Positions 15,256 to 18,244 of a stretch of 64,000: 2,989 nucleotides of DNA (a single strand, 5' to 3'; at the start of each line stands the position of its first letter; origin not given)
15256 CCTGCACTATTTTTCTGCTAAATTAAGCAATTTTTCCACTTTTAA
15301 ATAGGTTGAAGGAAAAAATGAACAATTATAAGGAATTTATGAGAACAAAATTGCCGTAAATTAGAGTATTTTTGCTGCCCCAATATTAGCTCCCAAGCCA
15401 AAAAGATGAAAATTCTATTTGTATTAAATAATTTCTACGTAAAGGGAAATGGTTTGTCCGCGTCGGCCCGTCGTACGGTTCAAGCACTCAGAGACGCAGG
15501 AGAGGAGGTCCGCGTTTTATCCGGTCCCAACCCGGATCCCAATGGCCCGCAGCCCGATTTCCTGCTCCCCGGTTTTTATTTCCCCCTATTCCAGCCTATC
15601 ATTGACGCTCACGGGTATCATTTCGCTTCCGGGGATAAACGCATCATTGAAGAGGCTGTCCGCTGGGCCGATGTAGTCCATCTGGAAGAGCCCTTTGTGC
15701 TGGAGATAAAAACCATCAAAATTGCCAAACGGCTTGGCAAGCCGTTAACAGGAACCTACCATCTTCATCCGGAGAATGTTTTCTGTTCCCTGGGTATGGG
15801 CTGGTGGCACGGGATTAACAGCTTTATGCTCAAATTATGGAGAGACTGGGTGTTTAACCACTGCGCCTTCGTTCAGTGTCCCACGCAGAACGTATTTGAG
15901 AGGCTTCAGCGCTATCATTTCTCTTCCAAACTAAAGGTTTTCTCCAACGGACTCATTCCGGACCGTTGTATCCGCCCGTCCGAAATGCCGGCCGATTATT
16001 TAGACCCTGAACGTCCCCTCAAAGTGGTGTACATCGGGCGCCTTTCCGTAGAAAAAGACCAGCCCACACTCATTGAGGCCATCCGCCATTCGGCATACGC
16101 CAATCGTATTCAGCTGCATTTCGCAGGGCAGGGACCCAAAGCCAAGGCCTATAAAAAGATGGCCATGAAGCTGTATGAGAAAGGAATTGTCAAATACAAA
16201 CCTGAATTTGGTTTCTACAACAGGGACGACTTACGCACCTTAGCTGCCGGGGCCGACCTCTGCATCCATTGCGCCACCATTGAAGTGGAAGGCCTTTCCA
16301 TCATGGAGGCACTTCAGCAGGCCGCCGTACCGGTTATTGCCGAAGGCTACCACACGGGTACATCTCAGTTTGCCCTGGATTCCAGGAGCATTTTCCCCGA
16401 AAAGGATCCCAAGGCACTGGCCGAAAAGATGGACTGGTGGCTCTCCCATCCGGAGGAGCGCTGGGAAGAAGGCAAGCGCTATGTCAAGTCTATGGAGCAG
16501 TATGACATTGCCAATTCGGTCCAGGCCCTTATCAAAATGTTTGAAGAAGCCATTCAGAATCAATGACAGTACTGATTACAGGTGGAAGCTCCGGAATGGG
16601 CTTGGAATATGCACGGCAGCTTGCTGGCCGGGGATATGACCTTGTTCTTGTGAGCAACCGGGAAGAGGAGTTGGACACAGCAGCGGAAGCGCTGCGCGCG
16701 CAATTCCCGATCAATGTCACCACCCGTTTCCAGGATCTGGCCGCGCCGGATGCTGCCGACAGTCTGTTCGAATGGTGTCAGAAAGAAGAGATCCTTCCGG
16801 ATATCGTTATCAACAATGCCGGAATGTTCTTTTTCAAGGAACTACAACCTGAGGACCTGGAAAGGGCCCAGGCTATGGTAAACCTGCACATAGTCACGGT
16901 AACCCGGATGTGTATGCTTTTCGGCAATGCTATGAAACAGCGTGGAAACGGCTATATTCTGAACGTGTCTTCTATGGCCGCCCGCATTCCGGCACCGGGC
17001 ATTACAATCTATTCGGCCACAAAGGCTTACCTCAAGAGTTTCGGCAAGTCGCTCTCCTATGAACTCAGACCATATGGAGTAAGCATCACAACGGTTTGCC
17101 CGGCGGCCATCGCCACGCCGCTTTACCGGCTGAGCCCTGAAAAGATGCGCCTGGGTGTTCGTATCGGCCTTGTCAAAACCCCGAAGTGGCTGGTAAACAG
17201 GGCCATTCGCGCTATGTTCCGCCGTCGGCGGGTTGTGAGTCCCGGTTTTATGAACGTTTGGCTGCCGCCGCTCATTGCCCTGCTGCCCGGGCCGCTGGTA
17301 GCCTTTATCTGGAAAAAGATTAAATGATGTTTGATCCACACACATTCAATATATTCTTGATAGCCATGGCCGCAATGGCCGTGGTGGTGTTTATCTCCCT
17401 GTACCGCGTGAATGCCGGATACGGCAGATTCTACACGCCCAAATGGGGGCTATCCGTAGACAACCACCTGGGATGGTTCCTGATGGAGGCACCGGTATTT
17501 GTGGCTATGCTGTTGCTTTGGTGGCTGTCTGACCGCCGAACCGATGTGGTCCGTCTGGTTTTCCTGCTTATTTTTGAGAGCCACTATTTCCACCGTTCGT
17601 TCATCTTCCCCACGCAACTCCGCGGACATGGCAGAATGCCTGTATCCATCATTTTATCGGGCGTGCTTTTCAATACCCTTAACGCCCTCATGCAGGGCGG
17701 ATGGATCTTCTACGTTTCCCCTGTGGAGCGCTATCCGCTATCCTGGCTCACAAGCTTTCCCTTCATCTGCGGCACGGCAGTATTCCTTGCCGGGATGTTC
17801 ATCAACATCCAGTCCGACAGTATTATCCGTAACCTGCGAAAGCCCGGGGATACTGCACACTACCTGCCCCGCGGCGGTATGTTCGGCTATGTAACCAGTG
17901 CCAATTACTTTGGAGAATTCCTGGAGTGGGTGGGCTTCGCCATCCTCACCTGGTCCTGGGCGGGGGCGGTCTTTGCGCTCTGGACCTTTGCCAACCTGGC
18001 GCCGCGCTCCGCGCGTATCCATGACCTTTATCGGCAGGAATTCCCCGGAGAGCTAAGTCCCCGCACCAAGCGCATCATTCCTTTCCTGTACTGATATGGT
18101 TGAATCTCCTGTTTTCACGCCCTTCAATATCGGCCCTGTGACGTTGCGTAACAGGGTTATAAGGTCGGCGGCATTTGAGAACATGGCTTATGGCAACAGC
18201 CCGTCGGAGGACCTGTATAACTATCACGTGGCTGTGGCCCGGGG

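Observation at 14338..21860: Expanded steroid/bile-acid modification operon led by a glycosyltransferase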

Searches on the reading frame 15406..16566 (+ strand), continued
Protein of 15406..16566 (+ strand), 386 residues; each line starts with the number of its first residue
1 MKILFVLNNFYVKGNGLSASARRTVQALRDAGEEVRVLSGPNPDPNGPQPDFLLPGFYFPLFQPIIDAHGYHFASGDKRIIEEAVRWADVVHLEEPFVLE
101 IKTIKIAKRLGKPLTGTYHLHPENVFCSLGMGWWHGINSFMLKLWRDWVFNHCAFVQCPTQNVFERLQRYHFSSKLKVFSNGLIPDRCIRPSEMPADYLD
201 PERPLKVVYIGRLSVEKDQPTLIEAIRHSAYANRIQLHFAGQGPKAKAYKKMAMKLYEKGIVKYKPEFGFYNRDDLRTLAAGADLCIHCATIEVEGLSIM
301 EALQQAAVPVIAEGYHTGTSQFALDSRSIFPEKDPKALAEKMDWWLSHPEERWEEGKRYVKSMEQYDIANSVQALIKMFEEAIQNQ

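Call 104: find_encoding_contigs(protein=P0191, flank=7000, max_places=2)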
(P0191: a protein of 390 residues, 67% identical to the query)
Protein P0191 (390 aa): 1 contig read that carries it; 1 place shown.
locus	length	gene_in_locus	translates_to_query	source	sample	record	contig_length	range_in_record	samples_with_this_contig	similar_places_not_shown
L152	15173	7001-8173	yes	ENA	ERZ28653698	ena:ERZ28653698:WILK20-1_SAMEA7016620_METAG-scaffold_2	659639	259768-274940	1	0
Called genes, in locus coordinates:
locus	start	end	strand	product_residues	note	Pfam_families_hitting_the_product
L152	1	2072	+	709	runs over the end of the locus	PF07715:Plug (weak), PF00593:TonB_dep_Rec_b-barrel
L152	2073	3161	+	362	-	PF14054:DUF4249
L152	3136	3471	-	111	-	PF05258:DciA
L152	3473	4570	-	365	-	PF02463:SMC_N, PF13175:AAA_15, PF13476:AAA_23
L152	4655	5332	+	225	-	PF13432:TPR_16 (faint), PF07719:TPR_2 (faint), PF13428:TPR_14 (faint)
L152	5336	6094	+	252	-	PF20772:TACO1_YebC_N, PF01709:Transcrip_reg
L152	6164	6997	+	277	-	PF00756:Esterase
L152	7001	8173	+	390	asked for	PF13439:Glyco_transf_4, PF13579:Glyco_trans_4_4, PF00534:Glycos_transf_1, PF13692:Glyco_trans_1_4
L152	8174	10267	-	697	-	PF00933:Glyco_hydro_3, PF01915:Glyco_hydro_3_C, PF14310:Fn3-like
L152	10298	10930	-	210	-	PF02308:MgtC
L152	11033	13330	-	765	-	PF00933:Glyco_hydro_3, PF01915:Glyco_hydro_3_C, PF14310:Fn3-like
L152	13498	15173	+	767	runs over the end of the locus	PF00933:Glyco_hydro_3, PF01915:Glyco_hydro_3_C, PF14310:Fn3-like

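Call 105: find_encoding_contigs(protein=P0164, flank=7000, max_places=2)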
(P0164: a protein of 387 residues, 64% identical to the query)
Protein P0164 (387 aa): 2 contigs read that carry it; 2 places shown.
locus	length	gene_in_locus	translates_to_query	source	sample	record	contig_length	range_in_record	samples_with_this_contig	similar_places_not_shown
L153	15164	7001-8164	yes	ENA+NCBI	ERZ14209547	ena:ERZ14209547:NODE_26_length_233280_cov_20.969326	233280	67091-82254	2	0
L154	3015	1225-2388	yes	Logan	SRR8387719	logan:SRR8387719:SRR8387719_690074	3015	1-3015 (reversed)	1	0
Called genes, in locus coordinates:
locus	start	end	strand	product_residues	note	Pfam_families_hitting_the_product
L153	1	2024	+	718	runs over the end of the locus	PF07715:Plug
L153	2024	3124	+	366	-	PF14054:DUF4249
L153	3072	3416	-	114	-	PF05258:DciA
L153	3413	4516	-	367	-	PF02463:SMC_N, PF13175:AAA_15 (weak), PF13476:AAA_23, PF13304:AAA_21 (faint)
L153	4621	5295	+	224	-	PF13432:TPR_16 (faint), PF07719:TPR_2 (faint), PF13428:TPR_14 (faint), PF13424:TPR_12 (weak)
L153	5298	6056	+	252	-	PF20772:TACO1_YebC_N, PF01709:Transcrip_reg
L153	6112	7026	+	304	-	PF00756:Esterase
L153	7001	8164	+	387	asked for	PF13439:Glyco_transf_4, PF13579:Glyco_trans_4_4, PF00534:Glycos_transf_1, PF13692:Glyco_trans_1_4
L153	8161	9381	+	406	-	PF03315:SDH_beta, PF03313:SDH_alpha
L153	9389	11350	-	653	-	PF14508:GH97_N, PF10566:Glyco_hydro_97, PF14509:GH97_C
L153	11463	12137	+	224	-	PF00230:MIP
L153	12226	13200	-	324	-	PF12146:Hydrolase_4 (faint), PF00561:Abhydrolase_1 (faint), PF00326:Peptidase_S9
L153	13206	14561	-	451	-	-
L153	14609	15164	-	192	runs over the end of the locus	PF00908:dTDP_sugar_isom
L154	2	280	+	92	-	?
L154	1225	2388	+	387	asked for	PF13439:Glyco_transf_4, PF13579:Glyco_trans_4_4, PF00534:Glycos_transf_1, PF13692:Glyco_trans_1_4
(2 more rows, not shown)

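Call 106: find_encoding_contigs(protein=P0218, flank=7000, max_places=2)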
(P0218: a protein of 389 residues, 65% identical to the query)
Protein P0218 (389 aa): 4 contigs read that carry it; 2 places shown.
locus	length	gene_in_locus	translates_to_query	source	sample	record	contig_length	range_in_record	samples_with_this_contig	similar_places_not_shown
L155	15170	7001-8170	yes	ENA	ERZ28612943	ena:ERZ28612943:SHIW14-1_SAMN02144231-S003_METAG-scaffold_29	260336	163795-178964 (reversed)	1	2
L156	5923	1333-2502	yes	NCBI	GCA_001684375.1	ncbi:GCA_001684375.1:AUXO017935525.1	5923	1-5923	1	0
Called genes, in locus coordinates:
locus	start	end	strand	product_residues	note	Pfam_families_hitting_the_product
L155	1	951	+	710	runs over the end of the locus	PF07715:Plug (weak)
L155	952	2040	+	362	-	PF14054:DUF4249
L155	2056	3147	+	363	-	PF00149:Metallophos, PF12850:Metallophos_2 (weak)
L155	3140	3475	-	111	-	PF05258:DciA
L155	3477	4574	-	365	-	PF02463:SMC_N, PF13175:AAA_15, PF13476:AAA_23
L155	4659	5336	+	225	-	PF07719:TPR_2 (faint), PF13428:TPR_14 (faint), PF00515:TPR_1 (faint), PF13174:TPR_6 (faint), PF13176:TPR_7 (faint), PF13424:TPR_12 (faint), PF21033:RMD1-3 (weak), PF13432:TPR_16 (weak), +1 more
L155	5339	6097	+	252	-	PF20772:TACO1_YebC_N, PF01709:Transcrip_reg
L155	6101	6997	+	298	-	PF00756:Esterase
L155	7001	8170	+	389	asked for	PF13439:Glyco_transf_4, PF13579:Glyco_trans_4_4, PF00534:Glycos_transf_1, PF13692:Glyco_trans_1_4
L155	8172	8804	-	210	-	PF02308:MgtC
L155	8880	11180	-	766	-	PF00933:Glyco_hydro_3, PF01915:Glyco_hydro_3_C, PF14310:Fn3-like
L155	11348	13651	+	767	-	PF00933:Glyco_hydro_3, PF01915:Glyco_hydro_3_C, PF14310:Fn3-like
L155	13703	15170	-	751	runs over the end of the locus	PF00933:Glyco_hydro_3, PF01915:Glyco_hydro_3_C, PF14310:Fn3-like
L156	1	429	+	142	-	?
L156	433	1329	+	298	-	PF00756:Esterase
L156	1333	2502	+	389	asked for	PF13439:Glyco_transf_4, PF13579:Glyco_trans_4_4, PF00534:Glycos_transf_1, PF13692:Glyco_trans_1_4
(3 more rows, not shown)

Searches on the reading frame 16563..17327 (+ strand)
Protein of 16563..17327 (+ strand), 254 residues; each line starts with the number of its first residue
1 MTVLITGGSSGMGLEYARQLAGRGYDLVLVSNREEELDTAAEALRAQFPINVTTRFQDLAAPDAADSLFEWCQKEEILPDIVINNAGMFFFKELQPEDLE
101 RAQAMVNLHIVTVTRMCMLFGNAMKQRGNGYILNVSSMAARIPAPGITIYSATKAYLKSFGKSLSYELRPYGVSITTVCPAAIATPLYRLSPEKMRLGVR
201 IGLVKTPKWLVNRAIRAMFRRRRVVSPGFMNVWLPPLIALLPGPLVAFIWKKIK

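Call 3: search_protein_families(library=pfam, proteins=[window:16563-17327:+], max_evalue=0.001)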
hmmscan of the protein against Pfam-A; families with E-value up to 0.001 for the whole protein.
window:16563-17327:+ (254 aa): 4 families
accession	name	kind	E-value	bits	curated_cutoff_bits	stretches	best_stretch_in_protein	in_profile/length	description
PF00106.31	adh_short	-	3.7e-38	131.4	26.6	1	2-189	2-188/195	short chain dehydrogenase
PF13561.12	adh_short_C2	-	4.4e-25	89.1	27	1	10-189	6-182/236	Enoyl-(Acyl carrier protein) reductase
PF08659.16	KR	-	3.2e-10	40.6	22.6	1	2-163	2-162/180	KR domain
PF01370.27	Epimerase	-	0.00031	20.7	20.9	1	3-117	1-105/240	NAD dependent epimerase/dehydratase family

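Call 4: search_protein_families(library=ncbifam, proteins=[window:16563-17327:+], max_evalue=0.001)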
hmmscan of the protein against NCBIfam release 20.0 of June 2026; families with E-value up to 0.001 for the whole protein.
window:16563-17327:+ (254 aa): 214 families (the best 25 are shown)
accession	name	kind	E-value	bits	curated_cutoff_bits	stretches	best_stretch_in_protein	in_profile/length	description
NF040690.1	mycolate_SDR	equivalog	3.3e-37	128.3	380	1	3-247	11-254/265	mycolate reductase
NF005672.0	PRK07454.1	equivalog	2.9e-36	124.9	234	1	2-188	8-193/241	SDR family oxidoreductase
NF004514.1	PRK05855.1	equivalog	4e-32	111.5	455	1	3-189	316-502/578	SDR family oxidoreductase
NF005559.1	PRK07231.1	subfamily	5.5e-31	108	215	1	2-191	6-194/249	glucose 1-dehydrogenase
NF005878.0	PRK07825.1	subfamily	1.6e-29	103.1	287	1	2-187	11-191/278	short chain dehydrogenase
NF004196.0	PRK05650.1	equivalog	5.9e-29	101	297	1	2-187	4-188/272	SDR family oxidoreductase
NF005437.0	PRK07024.1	equivalog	7.4e-29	101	266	1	2-197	6-200/259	SDR family oxidoreductase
NF006123.0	PRK08267.1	equivalog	3e-28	98.8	261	1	2-195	4-195/261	SDR family oxidoreductase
NF006565.0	PRK09072.1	equivalog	6e-28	98.1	238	1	2-229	7-229/265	SDR family oxidoreductase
NF009466.0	PRK12826.1-2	subfamily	4e-27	95.3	222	1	2-193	5-197/248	3-oxoacyl-ACP reductase FabG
NF047420.2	EF_P_mod_YmfI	equivalog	6.1e-27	94.9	238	1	3-189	2-184/236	elongation factor P 5-aminopentanone reductase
NF004779.0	PRK06125.1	subfamily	1.9e-25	89.8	261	1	2-185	9-188/259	short-chain dehydrogenase/reductase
NF005495.0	PRK07109.1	subfamily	5.6e-25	88.3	264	1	2-223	10-233/334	SDR family oxidoreductase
NF005881.0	PRK07832.1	equivalog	5.9e-25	88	296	1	2-188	11-198/287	SDR family oxidoreductase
NF004823.0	PRK06179.1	subfamily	6.7e-25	88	310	1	2-188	7-184/271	oxidoreductase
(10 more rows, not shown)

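Call 79: search_solved_structures(query=window:16563-17327:+, max_evalue=1e-15)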
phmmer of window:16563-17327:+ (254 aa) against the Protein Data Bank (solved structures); distinct sequences matched with E-value up to 1e-15: 25.
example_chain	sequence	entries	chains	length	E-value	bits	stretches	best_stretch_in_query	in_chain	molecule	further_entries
4bmv_A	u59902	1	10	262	8e-27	97.5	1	2-189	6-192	SHORT-CHAIN DEHYDROGENASE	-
6zdz_A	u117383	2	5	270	9.6e-25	90.7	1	2-190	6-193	alcohol dehydrogenase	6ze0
4egf_A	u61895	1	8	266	4e-21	78.8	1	3-187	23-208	L-xylulose reductase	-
3ai1_A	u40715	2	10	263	9.7e-21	77.6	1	3-188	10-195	NADPH-sorbose reductase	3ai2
7e24_A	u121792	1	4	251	4.6e-20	75.3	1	4-185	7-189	Oxidoreductase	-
9jdq_A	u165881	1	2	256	2.1e-19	73.2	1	4-185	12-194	Oxidoreductase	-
3ai3_A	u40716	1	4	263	3.3e-19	72.5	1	3-188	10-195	NADPH-sorbose reductase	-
7e3x_A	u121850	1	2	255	4.4e-19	72.2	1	4-185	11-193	Oxidoreductase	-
5t2u_A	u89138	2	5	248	3e-18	69.4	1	1-187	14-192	Oxidoreductase, short chain dehydrogenase/reductase family protein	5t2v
9d7j_A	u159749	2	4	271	3.7e-18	69.1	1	4-188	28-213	Oxidoreductase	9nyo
7e28_A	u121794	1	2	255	4.5e-18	68.9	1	4-185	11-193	Oxidoreductase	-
3nyw_A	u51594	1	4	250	2.1e-17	66.6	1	4-189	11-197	Putative oxidoreductase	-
6y4d_A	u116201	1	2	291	3.8e-17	65.8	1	2-187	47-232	short-chain dehydrogenase/reductase (SDR)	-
1ae1_A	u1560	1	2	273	4.7e-17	65.5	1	2-194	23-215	TROPINONE REDUCTASE-I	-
6ixj_A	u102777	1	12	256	8.8e-17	64.6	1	3-185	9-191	Sulfoacetaldehyde reductase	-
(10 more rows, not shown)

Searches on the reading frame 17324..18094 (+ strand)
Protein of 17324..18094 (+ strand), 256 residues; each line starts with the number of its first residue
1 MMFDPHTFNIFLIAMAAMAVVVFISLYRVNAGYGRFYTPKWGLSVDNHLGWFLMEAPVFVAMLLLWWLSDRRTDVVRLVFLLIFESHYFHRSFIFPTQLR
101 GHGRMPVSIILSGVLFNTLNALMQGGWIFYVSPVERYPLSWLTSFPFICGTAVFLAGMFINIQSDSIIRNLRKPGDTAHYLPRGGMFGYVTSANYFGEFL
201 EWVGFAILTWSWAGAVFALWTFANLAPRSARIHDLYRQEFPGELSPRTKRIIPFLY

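Call 3: search_protein_families(library=pfam, proteins=[window:17324-18094:+], max_evalue=0.001)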
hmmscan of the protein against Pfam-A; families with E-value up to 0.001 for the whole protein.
window:17324-18094:+ (256 aa): 2 families
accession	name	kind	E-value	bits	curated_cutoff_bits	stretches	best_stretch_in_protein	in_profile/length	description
PF02544.21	Steroid_dh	-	6.2e-42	143.6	22.6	1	104-256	2-150/150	3-oxo-5-alpha-steroid 4-dehydrogenase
PF06966.17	DUF1295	-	0.00014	21.9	20.4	1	148-213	122-187/235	Protein of unknown function (DUF1295)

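Call 4: search_protein_families(library=ncbifam, proteins=[window:17324-18094:+], max_evalue=0.001)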
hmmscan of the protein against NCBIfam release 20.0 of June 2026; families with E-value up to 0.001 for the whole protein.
window:17324-18094:+ (256 aa): 0 families

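Call 13: find_homologous_proteins(query=window:17324-18094:+)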
Query window:17324-18094:+ (256 aa): 6100 proteins with E <= 0.001 among 6916 candidates; the best 120 are listed.
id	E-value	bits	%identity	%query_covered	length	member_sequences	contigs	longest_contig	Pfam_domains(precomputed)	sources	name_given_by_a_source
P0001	2.3e-170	583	99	100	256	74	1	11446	PF02544.22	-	-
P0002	3.5e-150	517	86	100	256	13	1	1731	PF02544.22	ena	-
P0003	2.6e-146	504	85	100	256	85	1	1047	PF06966.18,PF02544.22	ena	-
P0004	4.6e-146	503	85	100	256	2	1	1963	PF06966.18,PF02544.22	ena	-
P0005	3.4e-145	501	84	100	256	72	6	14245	PF06966.18,PF02544.22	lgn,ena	-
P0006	9.2e-145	499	84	100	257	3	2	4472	PF02544.22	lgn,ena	-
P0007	1.7e-143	495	81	100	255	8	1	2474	PF06966.18,PF02544.22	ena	-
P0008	9.5e-143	493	87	95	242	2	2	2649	PF02544.22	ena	-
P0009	5.3e-142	490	86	95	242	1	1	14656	PF02544.22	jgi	-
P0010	6.3e-142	490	82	100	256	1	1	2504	PF02544.22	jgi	jgi:3-oxo-5-alpha-steroid 4-dehydrogenase 1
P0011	7.7e-142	490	86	95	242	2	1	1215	PF02544.22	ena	-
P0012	2.1e-141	488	86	95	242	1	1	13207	PF02544.22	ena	-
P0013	8.0e-141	486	86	95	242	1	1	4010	PF02544.22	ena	-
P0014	8.8e-141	486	86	95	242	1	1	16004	PF06966.18,PF02544.22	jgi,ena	-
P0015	2.5e-140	485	82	100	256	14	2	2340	PF06966.18,PF02544.22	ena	-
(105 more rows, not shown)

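Call 14: find_related_loci(query=window:17324-18094:+, collection=genome_contigs, flank=10000)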
Query window:17324-18094:+ (256 aa) in genome_contigs; peptide patterns used: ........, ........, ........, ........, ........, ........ (x = any residue, [..] = any of these).
327 stretches matched a pattern; 264 encode a relative of the query (tblastn E <= 1e-3); the best 80 are kept; 80 distinct loci.
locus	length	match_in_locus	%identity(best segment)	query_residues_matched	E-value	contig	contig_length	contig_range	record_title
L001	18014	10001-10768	94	1-256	5e-164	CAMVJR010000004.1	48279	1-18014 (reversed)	MAG TPA_asm: uncultured Bacteroidales bacterium isolate SRR8387714_bin.12_metaWRAP_v1.3_MAG genome assembly, contig: ERZ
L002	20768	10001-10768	87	1-256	2e-154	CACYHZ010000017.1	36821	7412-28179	MAG: uncultured Bacteroidia bacterium isolate RUG11957 genome assembly, contig: RUG11957_asm_17, whole genome shotgun se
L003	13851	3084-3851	86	1-256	6e-152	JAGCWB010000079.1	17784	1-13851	MAG: Bacteroidales bacterium isolate RGIG10175 Yak_Rumen-4__c867373, whole genome shotgun sequence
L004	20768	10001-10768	87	1-256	3e-148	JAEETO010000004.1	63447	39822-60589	MAG: Bacteroidales bacterium isolate Tb.RUG.407 NODE_1019_length_63447_cov_1.409033, whole genome shotgun sequence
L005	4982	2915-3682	86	1-256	2e-146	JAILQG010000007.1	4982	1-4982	MAG: Bacteroidales bacterium isolate RUI352 k141_3331848_flag=0_multi=235.9277_len=4982, whole genome shotgun sequence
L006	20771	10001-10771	84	1-256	2e-141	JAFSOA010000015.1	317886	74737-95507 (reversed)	MAG: Bacteroidales bacterium isolate RGIG3317 Goat_Reticulum-5__c668, whole genome shotgun sequence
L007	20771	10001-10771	84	1-256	5e-141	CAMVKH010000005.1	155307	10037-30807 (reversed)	MAG TPA_asm: uncultured Bacteroidales bacterium isolate SRR8387721_bin.25_metaWRAP_v1.3_MAG genome assembly, contig: ERZ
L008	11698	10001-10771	78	1-256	5e-137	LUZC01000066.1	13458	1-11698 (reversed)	MAG: Bacteroidales bacterium Bact_11 Bact_11_contig_357953, whole genome shotgun sequence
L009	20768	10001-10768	81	2-256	5e-136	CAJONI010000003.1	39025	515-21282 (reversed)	uncultured Bacteroidales bacterium isolate Rumen_Coassembly_mag_1314 genome assembly, contig: k87_2672698, whole genome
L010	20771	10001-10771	77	1-256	5e-136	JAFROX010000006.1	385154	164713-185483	MAG: Bacteroidales bacterium isolate RGIG2667 Goat_Omasum-2__c876, whole genome shotgun sequence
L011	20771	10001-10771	76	1-256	4e-135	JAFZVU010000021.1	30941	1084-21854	MAG: Bacteroidales bacterium isolate RGIG8143 Water_buffalos_Rumen-3__c510957, whole genome shotgun sequence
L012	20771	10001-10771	77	1-256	2e-134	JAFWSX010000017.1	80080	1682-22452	MAG: Bacteroidales bacterium isolate RGIG6041 Sheep_Omasum-4__c385761, whole genome shotgun sequence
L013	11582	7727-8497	75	1-256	2e-134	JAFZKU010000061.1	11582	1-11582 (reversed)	MAG: Bacteroidales bacterium isolate RGIG7857 Water_buffalos_Reticulum-4__c203494, whole genome shotgun sequence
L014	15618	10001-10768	76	2-256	2e-133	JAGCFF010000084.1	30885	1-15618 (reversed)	MAG: Bacteroidales bacterium isolate RGIG9737 Yak_Omasum-3__c434647, whole genome shotgun sequence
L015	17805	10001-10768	75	2-256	3e-133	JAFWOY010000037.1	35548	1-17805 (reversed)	MAG: Bacteroidales bacterium isolate RGIG5938 Sheep_Omasum-1__c824623, whole genome shotgun sequence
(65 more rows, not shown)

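Call 36: search_solved_structures(query=window:17324-18094:+, max_evalue=0.001, show_alignments=2)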
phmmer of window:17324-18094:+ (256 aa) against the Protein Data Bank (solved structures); distinct sequences matched with E-value up to 0.001: 3.
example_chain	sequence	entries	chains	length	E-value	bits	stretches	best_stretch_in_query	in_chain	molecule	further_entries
7c83_A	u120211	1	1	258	4e-47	164.2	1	8-255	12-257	3-oxo-5-alpha-steroid 4-dehydrogenase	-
7bw1_A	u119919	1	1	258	2.5e-38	135.3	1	18-256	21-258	3-oxo-5-alpha-steroid 4-dehydrogenase 2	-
22of_A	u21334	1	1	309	1.8e-07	34.1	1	124-255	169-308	Probable very-long-chain enoyl-CoA reductase art-1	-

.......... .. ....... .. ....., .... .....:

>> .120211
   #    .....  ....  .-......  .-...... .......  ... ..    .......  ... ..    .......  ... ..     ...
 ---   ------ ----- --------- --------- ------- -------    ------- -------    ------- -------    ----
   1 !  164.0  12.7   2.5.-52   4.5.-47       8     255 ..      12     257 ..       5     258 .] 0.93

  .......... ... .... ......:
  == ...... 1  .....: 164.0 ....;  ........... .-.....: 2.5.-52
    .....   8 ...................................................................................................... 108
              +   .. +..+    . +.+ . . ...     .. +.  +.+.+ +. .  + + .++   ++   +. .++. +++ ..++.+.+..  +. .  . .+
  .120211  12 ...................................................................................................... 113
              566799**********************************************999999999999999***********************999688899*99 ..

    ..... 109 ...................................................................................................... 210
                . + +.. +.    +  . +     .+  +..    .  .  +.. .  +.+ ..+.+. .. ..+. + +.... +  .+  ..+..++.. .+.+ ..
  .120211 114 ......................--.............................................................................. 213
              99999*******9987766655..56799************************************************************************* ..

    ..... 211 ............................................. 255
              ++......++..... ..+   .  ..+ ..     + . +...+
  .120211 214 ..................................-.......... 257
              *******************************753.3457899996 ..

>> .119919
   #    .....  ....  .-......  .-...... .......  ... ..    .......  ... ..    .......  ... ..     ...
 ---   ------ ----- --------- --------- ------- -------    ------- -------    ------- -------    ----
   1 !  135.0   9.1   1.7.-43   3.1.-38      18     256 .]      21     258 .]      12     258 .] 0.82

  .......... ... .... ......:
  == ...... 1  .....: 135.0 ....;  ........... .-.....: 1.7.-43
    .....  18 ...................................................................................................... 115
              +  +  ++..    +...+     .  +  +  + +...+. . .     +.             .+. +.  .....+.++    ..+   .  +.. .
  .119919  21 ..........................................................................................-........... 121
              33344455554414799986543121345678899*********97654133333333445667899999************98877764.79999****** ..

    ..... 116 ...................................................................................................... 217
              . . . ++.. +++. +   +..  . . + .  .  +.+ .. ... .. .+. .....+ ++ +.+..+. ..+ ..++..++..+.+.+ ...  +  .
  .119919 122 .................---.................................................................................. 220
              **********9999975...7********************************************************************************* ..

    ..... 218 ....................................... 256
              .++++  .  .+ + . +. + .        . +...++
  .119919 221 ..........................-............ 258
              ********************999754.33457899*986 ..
